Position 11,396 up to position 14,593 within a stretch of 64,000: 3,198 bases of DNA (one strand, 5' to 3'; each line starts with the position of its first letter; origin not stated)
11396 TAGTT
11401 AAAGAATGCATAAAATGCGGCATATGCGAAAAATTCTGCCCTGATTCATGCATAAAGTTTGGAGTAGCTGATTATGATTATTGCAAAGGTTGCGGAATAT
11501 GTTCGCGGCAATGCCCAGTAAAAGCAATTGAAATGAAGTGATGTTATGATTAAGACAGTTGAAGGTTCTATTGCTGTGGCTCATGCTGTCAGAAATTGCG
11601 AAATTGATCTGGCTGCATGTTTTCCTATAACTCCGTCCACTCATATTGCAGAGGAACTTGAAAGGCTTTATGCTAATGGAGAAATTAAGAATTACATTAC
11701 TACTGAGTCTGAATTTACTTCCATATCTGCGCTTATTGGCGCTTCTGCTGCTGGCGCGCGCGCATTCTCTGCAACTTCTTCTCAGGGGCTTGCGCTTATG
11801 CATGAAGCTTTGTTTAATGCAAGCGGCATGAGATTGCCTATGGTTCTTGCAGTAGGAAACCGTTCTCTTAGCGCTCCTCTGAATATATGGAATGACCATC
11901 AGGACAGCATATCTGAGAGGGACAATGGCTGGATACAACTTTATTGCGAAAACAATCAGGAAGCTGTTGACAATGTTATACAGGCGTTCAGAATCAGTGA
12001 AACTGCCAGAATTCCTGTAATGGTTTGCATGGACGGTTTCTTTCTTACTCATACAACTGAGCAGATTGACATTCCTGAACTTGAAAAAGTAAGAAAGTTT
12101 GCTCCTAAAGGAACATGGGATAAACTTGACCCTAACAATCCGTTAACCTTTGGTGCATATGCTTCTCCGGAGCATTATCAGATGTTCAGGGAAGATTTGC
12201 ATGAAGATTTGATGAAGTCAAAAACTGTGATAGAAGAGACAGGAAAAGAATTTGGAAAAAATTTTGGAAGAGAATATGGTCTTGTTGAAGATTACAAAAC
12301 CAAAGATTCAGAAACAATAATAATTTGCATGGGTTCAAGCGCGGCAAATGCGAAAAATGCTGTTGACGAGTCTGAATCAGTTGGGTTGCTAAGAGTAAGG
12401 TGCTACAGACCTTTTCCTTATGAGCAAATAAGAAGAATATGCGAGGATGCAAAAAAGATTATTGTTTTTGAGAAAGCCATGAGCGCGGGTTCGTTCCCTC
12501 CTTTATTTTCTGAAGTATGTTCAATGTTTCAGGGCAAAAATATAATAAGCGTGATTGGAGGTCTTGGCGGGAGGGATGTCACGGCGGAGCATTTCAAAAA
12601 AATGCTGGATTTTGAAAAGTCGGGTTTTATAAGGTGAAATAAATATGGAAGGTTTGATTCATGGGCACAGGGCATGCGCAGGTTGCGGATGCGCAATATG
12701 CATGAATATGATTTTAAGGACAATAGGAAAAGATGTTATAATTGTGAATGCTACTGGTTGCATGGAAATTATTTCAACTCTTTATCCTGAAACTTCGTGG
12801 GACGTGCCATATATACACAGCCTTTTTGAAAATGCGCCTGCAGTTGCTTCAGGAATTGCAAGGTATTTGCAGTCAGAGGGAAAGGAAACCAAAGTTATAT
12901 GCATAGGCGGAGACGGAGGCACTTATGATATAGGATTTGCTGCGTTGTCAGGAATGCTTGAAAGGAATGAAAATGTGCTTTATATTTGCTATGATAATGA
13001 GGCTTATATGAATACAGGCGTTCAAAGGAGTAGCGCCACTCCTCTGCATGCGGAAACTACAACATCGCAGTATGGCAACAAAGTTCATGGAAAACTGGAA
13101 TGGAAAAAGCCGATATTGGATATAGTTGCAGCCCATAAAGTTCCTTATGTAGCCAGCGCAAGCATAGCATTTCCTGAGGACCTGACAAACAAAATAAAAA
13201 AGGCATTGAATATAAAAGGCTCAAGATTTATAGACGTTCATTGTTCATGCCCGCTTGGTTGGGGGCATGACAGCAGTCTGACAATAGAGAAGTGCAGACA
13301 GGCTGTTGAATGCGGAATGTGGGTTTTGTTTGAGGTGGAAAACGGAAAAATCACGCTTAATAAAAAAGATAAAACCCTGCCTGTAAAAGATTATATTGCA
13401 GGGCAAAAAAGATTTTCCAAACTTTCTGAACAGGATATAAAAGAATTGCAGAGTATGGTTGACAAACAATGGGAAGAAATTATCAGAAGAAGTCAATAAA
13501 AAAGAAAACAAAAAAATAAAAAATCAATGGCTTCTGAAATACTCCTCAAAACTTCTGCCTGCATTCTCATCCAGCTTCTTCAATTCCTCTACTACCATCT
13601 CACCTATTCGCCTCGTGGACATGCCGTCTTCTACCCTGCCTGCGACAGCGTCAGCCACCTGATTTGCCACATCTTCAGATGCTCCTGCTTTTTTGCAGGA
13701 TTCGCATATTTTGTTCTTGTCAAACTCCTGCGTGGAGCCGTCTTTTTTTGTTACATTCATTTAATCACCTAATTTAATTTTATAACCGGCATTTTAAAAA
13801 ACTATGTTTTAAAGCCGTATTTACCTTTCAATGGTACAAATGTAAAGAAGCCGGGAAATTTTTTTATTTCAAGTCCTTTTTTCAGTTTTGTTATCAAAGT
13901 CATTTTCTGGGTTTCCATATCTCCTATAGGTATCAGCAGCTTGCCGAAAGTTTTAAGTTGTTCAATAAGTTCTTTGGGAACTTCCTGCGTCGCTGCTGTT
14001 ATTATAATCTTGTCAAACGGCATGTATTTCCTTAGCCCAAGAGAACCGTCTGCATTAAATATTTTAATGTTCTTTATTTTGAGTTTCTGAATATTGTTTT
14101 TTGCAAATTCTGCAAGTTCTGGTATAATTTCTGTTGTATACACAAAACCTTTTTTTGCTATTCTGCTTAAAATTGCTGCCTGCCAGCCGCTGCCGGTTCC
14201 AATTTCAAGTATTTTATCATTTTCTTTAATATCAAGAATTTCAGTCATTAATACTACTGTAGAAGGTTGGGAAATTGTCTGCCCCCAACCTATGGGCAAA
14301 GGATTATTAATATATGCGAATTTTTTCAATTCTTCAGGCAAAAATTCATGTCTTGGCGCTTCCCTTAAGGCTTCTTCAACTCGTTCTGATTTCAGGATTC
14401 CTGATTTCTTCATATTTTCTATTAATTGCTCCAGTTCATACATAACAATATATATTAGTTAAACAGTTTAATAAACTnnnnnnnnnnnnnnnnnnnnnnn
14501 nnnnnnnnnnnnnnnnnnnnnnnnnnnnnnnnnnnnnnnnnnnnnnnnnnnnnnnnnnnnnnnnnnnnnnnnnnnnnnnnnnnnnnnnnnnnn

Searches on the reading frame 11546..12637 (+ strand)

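Call 30: search_protein_families(library=pfam, proteins=[window:11546-12637:+])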
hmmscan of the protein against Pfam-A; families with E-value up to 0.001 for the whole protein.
window:11546-12637:+ (363 aa): 3 families
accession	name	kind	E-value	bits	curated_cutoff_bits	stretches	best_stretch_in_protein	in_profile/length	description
PF01855.24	POR_N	-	1.5e-71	241.3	27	1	14-232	2-229/231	Pyruvate flavodoxin/ferredoxin oxidoreductase, thiamine diP-bdg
PF17147.9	PFOR_II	-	3.5e-24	85.5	27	1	256-349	2-101/102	Pyruvate:ferredoxin oxidoreductase core domain II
PF02780.25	Transketolase_C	-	0.00017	21.9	25.9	1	252-351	7-109/124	Transketolase, C-terminal domain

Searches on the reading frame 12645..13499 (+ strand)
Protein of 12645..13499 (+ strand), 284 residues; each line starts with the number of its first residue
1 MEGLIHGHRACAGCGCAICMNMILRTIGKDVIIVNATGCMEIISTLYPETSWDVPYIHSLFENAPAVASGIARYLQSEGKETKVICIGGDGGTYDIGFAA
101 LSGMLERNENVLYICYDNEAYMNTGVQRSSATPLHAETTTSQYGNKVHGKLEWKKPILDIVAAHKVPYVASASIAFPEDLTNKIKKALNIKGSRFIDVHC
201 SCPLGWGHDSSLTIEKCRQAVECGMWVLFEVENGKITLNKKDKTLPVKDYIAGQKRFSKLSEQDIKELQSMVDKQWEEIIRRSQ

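Call 30: search_protein_families(library=pfam, proteins=[window:12645-13499:+])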
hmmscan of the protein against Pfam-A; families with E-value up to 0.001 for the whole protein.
window:12645-13499:+ (284 aa): 1 family
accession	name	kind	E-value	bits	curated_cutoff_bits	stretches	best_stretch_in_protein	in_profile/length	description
PF02775.26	TPP_enzyme_C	-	2.5e-21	76.5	21.9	1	37-198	2-151/151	Thiamine pyrophosphate enzyme, C-terminal TPP binding domain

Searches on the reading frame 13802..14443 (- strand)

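Call 30: search_protein_families(library=pfam, proteins=[window:13802-14443:-])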
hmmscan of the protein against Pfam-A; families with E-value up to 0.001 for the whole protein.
window:13802-14443:- (213 aa): 9 families
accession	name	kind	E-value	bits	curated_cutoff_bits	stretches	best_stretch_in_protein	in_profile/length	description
PF01135.25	PCMT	-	2.3e-59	201.1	20.3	1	5-208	4-208/210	Protein-L-isoaspartate(D-aspartate) O-methyltransferase (PCMT)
PF13847.12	Methyltransf_31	-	9e-08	32.4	27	1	72-172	1-110/145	Methyltransferase domain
PF00398.26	RrnaAD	-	5.5e-06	26.1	24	1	70-133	26-85/263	Ribosomal RNA adenine dimethylase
PF01189.24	Methyltr_RsmB-F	-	1.3e-05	25.4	27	1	69-150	3-87/199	16S rRNA methyltransferase RsmB/F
PF13649.12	Methyltransf_25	-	1.6e-05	26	27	1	78-169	1-92/97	Methyltransferase domain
PF08704.16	GCD14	-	0.00012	22.3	26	1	42-125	2-92/247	tRNA methyltransferase complex GCD14 subunit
PF08241.18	Methyltransf_11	-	0.00046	21.2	21.2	1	79-168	1-85/95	Methyltransferase domain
PF02390.23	Methyltransf_4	-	0.00061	19.7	24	0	77-142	4-69/173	Putative methyltransferase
PF05175.20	MTS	-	0.00086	19.4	23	0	65-147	22-103/170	Methyltransferase small domain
